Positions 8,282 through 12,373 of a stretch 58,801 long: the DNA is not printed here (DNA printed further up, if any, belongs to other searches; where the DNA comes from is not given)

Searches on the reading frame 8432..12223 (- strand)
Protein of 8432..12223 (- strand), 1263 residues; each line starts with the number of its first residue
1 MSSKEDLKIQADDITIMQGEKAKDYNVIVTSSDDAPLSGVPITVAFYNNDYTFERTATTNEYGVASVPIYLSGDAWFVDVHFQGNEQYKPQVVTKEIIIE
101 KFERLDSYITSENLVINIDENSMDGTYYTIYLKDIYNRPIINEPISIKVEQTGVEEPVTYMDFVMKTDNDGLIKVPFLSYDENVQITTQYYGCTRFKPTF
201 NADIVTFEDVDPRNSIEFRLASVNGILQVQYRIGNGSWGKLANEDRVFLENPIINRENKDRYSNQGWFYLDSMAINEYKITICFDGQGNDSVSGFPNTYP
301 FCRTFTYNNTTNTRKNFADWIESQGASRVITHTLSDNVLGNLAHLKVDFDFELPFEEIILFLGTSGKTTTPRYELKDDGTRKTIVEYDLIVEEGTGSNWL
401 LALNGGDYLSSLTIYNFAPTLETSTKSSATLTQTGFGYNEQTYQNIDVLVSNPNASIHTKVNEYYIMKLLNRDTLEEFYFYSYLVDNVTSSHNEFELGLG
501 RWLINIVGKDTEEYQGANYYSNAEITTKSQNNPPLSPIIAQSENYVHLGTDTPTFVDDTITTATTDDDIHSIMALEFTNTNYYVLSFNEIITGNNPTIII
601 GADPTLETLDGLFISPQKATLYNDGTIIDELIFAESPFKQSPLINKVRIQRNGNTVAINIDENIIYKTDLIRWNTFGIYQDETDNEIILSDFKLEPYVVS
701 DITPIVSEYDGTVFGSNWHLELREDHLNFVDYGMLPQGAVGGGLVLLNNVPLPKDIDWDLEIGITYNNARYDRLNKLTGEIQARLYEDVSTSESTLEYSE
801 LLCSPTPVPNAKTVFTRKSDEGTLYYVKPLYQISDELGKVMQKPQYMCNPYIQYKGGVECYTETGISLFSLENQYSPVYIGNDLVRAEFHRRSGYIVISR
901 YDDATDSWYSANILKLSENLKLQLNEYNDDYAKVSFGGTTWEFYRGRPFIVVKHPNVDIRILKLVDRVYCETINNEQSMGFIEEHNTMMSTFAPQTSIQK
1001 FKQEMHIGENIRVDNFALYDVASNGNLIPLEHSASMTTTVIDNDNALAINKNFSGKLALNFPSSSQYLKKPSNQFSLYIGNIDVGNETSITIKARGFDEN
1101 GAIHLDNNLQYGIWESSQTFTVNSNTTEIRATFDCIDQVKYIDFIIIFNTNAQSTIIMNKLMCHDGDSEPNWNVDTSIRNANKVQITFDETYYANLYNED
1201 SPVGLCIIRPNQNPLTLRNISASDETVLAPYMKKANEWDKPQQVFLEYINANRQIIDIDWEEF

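Call 14: search_protein_families(library=pfam, proteins=[window:8432-12223:-], max_evalue=0.01)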
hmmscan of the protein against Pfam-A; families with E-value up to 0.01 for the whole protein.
window:8432-12223:- (1263 aa): 2 families
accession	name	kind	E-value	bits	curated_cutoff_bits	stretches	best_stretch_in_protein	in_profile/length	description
PF17789.7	MG4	-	1.4e-05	25.7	24.7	1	26-74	19-65/95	Macroglobulin domain MG4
PF02369.22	Big_1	-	0.00013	22.4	34.9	0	18-68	14-65/93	Bacterial Ig-like domain (group 1)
